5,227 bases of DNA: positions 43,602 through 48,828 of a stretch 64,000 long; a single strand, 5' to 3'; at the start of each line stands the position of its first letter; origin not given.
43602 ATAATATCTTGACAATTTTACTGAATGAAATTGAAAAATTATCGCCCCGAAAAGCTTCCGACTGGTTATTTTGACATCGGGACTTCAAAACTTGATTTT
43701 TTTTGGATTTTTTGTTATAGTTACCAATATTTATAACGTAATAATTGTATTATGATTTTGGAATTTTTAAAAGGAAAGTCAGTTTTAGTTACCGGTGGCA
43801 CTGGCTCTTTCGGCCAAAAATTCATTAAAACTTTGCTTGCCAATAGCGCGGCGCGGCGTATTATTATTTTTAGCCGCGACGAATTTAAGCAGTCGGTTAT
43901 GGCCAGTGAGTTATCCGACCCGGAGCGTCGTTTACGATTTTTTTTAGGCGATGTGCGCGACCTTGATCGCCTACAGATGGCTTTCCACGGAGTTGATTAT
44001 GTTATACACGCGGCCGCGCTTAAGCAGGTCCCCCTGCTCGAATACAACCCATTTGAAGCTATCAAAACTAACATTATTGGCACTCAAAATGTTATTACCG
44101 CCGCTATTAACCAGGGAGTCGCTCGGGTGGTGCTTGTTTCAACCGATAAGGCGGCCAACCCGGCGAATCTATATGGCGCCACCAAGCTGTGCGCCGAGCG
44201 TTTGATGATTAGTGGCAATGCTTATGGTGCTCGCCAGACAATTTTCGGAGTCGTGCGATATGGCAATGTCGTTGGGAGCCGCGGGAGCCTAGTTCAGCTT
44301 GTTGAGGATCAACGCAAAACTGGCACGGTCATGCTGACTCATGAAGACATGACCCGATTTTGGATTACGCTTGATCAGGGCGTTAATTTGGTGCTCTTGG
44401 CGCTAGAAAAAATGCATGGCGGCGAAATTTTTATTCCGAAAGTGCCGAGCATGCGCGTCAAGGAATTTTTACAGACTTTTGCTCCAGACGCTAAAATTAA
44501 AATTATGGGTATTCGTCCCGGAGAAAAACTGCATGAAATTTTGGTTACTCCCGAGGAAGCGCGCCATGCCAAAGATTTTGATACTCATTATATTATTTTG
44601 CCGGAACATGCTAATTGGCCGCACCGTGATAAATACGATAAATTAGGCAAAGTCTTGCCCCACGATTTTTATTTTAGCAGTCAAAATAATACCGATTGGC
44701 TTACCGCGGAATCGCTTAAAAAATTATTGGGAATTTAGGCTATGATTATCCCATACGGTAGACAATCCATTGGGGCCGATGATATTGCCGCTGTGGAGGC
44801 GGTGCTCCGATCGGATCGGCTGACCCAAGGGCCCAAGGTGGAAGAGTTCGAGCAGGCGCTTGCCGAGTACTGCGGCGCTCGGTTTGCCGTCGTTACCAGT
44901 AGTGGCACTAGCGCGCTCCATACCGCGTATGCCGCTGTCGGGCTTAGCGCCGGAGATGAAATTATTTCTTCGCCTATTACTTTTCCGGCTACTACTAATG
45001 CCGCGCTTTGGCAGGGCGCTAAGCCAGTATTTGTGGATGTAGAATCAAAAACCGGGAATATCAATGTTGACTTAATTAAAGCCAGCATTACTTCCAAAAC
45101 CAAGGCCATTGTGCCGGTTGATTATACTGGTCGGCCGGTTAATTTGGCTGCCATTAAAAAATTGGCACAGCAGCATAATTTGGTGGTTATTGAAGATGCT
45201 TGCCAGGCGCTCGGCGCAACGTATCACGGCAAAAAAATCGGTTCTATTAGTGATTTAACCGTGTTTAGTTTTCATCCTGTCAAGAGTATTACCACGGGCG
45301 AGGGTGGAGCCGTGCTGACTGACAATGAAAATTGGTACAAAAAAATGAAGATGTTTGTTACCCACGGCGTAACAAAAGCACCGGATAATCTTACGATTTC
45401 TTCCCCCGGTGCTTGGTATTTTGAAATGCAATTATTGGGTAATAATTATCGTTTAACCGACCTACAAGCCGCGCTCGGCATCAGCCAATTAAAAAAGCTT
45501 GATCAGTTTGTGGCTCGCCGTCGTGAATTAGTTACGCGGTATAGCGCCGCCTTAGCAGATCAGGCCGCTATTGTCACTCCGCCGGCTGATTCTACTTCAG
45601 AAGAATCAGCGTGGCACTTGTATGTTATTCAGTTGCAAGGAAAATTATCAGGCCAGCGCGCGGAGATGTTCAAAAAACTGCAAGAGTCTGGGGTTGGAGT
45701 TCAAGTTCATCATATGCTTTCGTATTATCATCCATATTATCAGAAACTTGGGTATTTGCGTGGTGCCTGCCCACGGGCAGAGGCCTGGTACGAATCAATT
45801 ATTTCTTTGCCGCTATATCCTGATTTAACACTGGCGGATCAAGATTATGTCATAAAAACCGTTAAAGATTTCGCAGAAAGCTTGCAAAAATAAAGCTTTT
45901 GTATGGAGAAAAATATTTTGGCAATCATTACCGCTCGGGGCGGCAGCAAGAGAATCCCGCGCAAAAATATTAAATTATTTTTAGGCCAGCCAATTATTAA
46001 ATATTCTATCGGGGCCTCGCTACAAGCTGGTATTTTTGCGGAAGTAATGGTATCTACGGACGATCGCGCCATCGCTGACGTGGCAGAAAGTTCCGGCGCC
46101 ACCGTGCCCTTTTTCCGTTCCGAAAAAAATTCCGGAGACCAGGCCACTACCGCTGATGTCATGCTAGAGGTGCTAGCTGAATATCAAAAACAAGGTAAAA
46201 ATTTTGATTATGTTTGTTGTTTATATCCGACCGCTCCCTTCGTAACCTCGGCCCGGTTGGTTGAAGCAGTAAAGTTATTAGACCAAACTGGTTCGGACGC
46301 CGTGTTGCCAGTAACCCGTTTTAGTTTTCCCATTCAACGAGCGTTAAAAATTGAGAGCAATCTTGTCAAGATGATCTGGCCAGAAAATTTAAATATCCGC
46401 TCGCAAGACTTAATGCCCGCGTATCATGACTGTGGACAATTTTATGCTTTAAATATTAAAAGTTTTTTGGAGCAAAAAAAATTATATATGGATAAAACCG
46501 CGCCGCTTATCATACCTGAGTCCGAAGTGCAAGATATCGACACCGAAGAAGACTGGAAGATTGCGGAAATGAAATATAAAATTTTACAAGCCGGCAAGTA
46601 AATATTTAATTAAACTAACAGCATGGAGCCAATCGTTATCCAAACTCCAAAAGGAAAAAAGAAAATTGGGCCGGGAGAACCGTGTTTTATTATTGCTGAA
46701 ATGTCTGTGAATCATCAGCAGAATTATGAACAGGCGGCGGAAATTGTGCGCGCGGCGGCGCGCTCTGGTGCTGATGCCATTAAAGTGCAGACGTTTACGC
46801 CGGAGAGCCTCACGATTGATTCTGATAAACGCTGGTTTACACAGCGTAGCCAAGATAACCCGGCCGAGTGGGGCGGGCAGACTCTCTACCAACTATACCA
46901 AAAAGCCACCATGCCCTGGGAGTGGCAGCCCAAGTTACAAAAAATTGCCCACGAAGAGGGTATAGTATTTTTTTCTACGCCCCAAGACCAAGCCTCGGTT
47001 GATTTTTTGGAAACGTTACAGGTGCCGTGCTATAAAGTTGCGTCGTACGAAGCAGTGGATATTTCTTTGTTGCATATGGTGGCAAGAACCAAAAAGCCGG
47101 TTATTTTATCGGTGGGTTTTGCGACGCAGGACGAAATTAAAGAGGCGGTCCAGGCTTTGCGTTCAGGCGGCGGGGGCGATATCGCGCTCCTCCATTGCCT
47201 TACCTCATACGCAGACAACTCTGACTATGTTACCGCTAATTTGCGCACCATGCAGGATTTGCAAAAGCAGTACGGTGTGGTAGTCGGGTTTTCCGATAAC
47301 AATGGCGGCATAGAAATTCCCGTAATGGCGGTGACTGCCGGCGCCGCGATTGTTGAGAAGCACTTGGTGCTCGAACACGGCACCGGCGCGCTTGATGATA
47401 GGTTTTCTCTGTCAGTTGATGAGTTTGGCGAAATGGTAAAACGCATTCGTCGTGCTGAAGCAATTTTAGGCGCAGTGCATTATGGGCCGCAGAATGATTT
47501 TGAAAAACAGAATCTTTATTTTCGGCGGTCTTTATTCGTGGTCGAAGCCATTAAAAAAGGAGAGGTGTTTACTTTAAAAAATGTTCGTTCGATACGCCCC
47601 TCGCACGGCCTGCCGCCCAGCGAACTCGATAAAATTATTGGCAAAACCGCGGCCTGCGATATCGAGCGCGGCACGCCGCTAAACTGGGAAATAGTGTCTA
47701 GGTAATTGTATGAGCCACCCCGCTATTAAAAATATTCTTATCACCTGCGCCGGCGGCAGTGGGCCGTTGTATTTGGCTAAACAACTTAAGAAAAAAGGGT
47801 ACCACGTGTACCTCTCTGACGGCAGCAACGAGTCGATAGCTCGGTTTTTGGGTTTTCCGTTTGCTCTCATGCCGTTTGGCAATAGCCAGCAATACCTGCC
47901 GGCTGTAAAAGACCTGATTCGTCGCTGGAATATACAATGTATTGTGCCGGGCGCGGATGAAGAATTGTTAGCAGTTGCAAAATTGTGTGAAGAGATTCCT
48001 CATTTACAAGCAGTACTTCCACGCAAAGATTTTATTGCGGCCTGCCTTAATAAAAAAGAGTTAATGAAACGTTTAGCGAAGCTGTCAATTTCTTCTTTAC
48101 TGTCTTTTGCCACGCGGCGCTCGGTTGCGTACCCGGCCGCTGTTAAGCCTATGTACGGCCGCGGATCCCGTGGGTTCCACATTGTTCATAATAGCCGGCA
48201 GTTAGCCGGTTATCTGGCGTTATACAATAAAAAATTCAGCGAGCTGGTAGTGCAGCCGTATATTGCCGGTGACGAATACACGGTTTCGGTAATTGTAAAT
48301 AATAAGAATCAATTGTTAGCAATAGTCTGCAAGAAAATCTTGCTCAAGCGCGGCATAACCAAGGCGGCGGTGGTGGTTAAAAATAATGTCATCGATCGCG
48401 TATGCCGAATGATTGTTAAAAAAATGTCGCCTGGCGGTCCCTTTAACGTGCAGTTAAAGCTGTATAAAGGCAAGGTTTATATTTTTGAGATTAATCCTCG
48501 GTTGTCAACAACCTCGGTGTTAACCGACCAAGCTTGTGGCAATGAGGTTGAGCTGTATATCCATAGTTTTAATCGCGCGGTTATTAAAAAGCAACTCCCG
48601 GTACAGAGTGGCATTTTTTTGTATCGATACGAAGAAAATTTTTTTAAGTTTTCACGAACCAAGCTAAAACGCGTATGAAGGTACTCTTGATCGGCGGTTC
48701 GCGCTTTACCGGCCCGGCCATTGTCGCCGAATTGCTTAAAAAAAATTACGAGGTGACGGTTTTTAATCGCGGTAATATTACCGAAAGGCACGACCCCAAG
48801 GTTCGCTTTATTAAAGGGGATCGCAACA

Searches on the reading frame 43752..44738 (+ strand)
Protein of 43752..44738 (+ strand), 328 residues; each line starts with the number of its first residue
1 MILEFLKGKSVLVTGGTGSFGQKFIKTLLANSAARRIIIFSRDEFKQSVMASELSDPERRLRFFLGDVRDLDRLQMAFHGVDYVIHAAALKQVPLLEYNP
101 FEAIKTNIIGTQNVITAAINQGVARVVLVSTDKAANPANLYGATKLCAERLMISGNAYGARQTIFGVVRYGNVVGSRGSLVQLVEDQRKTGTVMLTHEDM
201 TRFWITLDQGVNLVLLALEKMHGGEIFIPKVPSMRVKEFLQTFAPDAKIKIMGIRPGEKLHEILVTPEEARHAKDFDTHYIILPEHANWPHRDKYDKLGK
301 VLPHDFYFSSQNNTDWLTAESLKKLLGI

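Call 4: search_protein_families(library=pfam, proteins=[window:43752-44738:+], max_evalue=0.01)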
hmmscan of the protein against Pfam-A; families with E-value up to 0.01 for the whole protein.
window:43752-44738:+ (328 aa): 11 families
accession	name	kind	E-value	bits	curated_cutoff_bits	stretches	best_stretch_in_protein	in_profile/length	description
PF02719.21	Polysacc_synt_2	-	1.4e-94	317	20.2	1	11-282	1-291/293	Polysaccharide biosynthesis protein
PF01370.27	Epimerase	-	2.8e-23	83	20.9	1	11-224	1-234/240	NAD dependent epimerase/dehydratase family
PF01073.25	3Beta_HSD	-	5.1e-17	62.2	22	1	12-137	1-122/280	3-beta hydroxysteroid dehydrogenase/isomerase family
PF16363.11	GDP_Man_Dehyd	-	2.1e-15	57.4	27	1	12-133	1-131/332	GDP-mannose 4,6 dehydratase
PF13460.12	NAD_binding_10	-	3.4e-11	43.8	27.2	1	15-136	1-103/184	NAD(P)H-binding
PF07993.18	NAD_binding_4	-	4.6e-10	39.5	20.1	1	13-136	1-141/258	Male sterility protein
PF08659.16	KR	-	9.5e-09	35.9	22.6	1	11-98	3-99/180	KR domain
PF04321.23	RmlD_sub_bind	-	1e-08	35.1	27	1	11-154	3-138/287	RmlD substrate binding domain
PF00106.31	adh_short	-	3.6e-07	30.3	26.6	1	9-152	1-160/195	short chain dehydrogenase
PF05368.20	NmrA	-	4.1e-06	27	27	1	9-129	3-105/298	NmrA-like family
PF01488.26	Shikimate_DH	-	0.0048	17.4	24.3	1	3-92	7-87/138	Shikimate / quinate 5-dehydrogenase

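Call 5: search_protein_families(library=ncbifam, proteins=[window:43752-44738:+], max_evalue=0.01)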
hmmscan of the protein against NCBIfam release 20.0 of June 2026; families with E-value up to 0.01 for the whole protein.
window:43752-44738:+ (328 aa): 50 families (the best 25 are shown)
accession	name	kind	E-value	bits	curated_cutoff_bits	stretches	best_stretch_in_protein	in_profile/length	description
TIGR03589.1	PseB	equivalog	7.1e-132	439.2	407.75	1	6-325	2-323/324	UDP-N-acetylglucosamine 4,6-dehydratase (inverting)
TIGR04130.1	FnlA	equivalog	3.2e-70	236.7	730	1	6-326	2-325/337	UDP-N-acetylglucosamine 4,6-dehydratase/5-epimerase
TIGR04180.1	EDH_00030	hypoth_equivalog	2.9e-17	62.7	475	1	11-134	1-124/297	NAD-dependent 4,6-dehydratase LegB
TIGR03466.1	HpnA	hypoth_equivalog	1.8e-14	53.3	367.65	1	10-132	2-114/327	hopanoid-associated sugar epimerase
TIGR01179.1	galE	equivalog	2.1e-14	53.1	262.3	1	11-179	2-182/332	UDP-glucose 4-epimerase GalE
TIGR01181.1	dTDP_gluc_dehyt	equivalog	1e-12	47.8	365.1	1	11-133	2-127/321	dTDP-glucose 4,6-dehydratase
TIGR02622.1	CDP_4_6_dhtase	equivalog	1.6e-11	44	278.45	1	5-135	1-133/352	CDP-glucose 4,6-dehydratase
NF042422.1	oxyalk_red_OleD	equivalog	5.8e-11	42.3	580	1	11-133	3-112/329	2-alkyl-3-oxoalkanoate reductase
NF041293.1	G6PDh_Azf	equivalog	1.2e-10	41.2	400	1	9-135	3-119/252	NAD-dependent glucose-6-phosphate dehydrogenase Azf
NF007956.0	PRK10675.1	subfamily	2e-10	40.4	394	1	10-131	2-124/338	UDP-glucose 4-epimerase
NF052578.1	StrlDmthSdmBMthl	equivalog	9.1e-10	38.8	600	1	11-134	3-116/328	sterol demethylase protein SdmB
TIGR01214.1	rmlD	equivalog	1.3e-08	34.3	224.05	1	11-154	2-137/285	dTDP-4-dehydrorhamnose reductase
TIGR01746.1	Thioester-redct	subfamily_domain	1.5e-08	34.3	213.35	1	11-140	2-145/371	thioester reductase domain-containing protein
NF011728.1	PRK15181.1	equivalog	3.1e-08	33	760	1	8-127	15-137/348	Vi polysaccharide biosynthesis UDP-N-acetylglucosaminuronic acid C-4 epimerase TviC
NF042423.1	oxyalk_red_Shew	equivalog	3.6e-08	32.8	580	1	9-132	9-119/331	2-alkyl-3-oxoalkanoate reductase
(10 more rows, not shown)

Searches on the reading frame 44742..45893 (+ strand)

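Call 4: search_protein_families(library=pfam, proteins=[window:44742-45893:+], max_evalue=0.01)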
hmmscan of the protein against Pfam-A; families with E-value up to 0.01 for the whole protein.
window:44742-45893:+ (383 aa): 6 families
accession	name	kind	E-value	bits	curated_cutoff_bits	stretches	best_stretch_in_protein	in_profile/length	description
PF01041.23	DegT_DnrJ_EryC1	-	4.6e-126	421.3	19.8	1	9-374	2-359/360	DegT/DnrJ/EryC1/StrS aminotransferase family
PF00155.27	Aminotran_1_2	-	2.5e-12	47.1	19.7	1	30-152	40-185/361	Aminotransferase class I and II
PF01212.27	Beta_elim_lyase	-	2e-09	37.6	27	1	23-282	24-240/288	Beta-eliminating lyase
PF01053.26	Cys_Met_Meta_PP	-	7.4e-09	35.1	27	1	29-215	50-236/381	Cys/Met metabolism PLP-dependent enzyme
PF00266.25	Aminotran_5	-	5.5e-07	29.3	21.5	1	32-178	44-200/371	Aminotransferase class-V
PF06338.17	ComK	-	0.0067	16.6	22.3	0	115-180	5-74/152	ComK protein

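Call 5: search_protein_families(library=ncbifam, proteins=[window:44742-45893:+], max_evalue=0.01)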
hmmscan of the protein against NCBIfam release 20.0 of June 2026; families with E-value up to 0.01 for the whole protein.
window:44742-45893:+ (383 aa): 43 families (the best 25 are shown)
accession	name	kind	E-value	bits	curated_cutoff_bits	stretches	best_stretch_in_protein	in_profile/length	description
TIGR03588.1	PseC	equivalog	2.2e-145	484.4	423.5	1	3-376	2-378/380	UDP-4-amino-4,6-dideoxy-N-acetyl-beta-L-altrosamine transaminase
NF008658.2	PRK11658.1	equivalog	3e-87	292.7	631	1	3-379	5-378/379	UDP-4-amino-4-deoxy-L-arabinose aminotransferase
TIGR04181.1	NHT_00031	hypoth_equivalog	1.7e-71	241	420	1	28-357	27-357/359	LegC family aminotransferase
NF008687.0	PRK11706.1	equivalog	2e-71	240.7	375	1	3-378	2-374/375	dTDP-4-amino-4,6-dideoxygalactose transaminase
NF011936.0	PRK15407.1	equivalog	4.4e-66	223.4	423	2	3-205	37-247/440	lipopolysaccharide biosynthesis protein RfbH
TIGR02379.1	ECA_wecE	subfamily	2.1e-57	194.6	434.85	1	3-377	2-374/376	dTDP-4-amino-4,6-dideoxy-D-glucose transaminase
TIGR04427.1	PLP_DesI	equivalog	1.3e-50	172.6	650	1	19-368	39-373/390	dTDP-4-dehydro-6-deoxyglucose aminotransferase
NF004770.0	PRK06108.1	subfamily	4.5e-10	38.9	422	1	34-155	76-212/396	pyridoxal phosphate-dependent aminotransferase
TIGR01325.1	O_suc_HS_sulf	equivalog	4.9e-09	35.3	510.05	1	29-215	52-237/380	O-succinylhomoserine sulfhydrylase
NF006003.0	PRK08133.1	equivalog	9.8e-09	34.4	522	1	30-216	65-251/396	O-succinylhomoserine sulfhydrylase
TIGR01328.1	met_gam_lyase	equivalog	2.8e-08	33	549.7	1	26-156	55-184/391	methionine gamma-lyase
NF005817.0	PRK07683.1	equivalog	1.5e-07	30.5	575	1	46-152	89-200/387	aminotransferase A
NF004975.0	PRK06348.1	equivalog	1.7e-07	30.6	549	1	56-154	96-203/384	pyridoxal phosphate-dependent aminotransferase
NF006230.0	PRK08363.1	equivalog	2.1e-07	30.1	534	1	50-167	97-219/398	alanine aminotransferase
NF004621.0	PRK05957.1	equivalog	3.9e-07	29.2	498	1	47-154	90-201/389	pyridoxal phosphate-dependent aminotransferase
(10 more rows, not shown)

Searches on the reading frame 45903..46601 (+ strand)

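Call 4: search_protein_families(library=pfam, proteins=[window:45903-46601:+], max_evalue=0.01)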
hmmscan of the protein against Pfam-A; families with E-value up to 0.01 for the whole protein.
window:45903-46601:+ (232 aa): 2 families
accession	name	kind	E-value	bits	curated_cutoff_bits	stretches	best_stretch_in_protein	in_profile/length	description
PF02348.25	CTP_transf_3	-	4.3e-24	86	22.6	1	7-139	2-121/217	Cytidylyltransferase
PF12804.13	NTP_transf_3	-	0.004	17.8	27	1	8-141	2-126/160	MobA-like NTP transferase domain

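Call 5: search_protein_families(library=ncbifam, proteins=[window:45903-46601:+], max_evalue=0.01)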
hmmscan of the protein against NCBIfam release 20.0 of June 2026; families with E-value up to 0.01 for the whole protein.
window:45903-46601:+ (232 aa): 7 families
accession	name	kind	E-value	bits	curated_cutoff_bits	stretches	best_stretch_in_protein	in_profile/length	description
TIGR03584.1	PseF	equivalog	1.5e-87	292.9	205.7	1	6-226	1-221/222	pseudaminic acid cytidylyltransferase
NF003952.0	PRK05450.1-5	subfamily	2e-13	50.1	193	1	4-162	2-150/250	3-deoxy-manno-octulosonate cytidylyltransferase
NF009905.0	PRK13368.1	subfamily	1.1e-12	47.8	255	1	4-162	2-148/243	3-deoxy-manno-octulosonate cytidylyltransferase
NF003948.0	PRK05450.1-1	equivalog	1e-10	41.3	281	1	3-159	4-150/248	3-deoxy-manno-octulosonate cytidylyltransferase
NF003950.0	PRK05450.1-3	subfamily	1.4e-09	37.7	234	1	5-128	3-119/248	3-deoxy-manno-octulosonate cytidylyltransferase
TIGR00466.1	kdsB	equivalog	7.9e-08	32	155.2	1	6-81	4-78/241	3-deoxy-manno-octulosonate cytidylyltransferase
TIGR00453.1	ispD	equivalog_domain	0.0044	16.5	181.3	1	7-136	2-126/219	2-C-methyl-D-erythritol 4-phosphate cytidylyltransferase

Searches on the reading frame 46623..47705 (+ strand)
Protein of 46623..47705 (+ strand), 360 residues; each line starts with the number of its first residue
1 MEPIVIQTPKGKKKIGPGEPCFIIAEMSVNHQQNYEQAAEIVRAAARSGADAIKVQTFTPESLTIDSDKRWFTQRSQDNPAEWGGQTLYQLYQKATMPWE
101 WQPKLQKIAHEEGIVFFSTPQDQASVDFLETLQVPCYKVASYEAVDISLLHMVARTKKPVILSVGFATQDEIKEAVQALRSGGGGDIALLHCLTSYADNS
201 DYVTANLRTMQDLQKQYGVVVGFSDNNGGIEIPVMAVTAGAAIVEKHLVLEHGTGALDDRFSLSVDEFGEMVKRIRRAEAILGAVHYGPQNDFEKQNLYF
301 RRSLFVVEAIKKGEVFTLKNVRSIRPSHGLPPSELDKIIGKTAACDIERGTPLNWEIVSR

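Call 8: search_protein_families(library=pfam, proteins=[window:46623-47705:+], max_evalue=0.0001)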
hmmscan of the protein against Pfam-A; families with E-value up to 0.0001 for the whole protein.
window:46623-47705:+ (360 aa): 2 families
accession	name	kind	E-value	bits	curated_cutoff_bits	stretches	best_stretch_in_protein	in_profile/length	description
PF03102.20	NeuB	-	9.6e-75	251.6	22.1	1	41-285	1-239/241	NeuB family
PF08666.17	SAF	-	1.3e-12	48.5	21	1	301-355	1-59/63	SAF domain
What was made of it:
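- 43752..47705 (+): PseB, PseC, PseF and a NeuB-family synthase (context: supplies CMP-pseudaminic acid). The NeuB family match is in call 8.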

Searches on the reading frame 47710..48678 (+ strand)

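Call 8: search_protein_families(library=pfam, proteins=[window:47710-48678:+], max_evalue=0.0001)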
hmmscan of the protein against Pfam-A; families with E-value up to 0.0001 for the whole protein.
window:47710-48678:+ (322 aa): 4 families
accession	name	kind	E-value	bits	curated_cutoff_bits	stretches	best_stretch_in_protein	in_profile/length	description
PF15632.11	ATPgrasp_Ter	-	2.9e-14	53.4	29.1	1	175-301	1-122/131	ATP-grasp in the biosynthetic pathway with Ter operon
PF02655.19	ATP-grasp_3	-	8.2e-14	52.4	23.2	1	114-268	3-160/160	ATP-grasp domain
PF02786.22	CPSase_L_D2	-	9e-08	32.3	19.8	1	135-279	33-194/211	Carbamoyl-phosphate synthase L chain, ATP binding domain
PF07478.18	Dala_Dala_lig_C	-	1.7e-06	28.2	24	1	136-215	32-109/204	D-ala D-ala ligase C-terminus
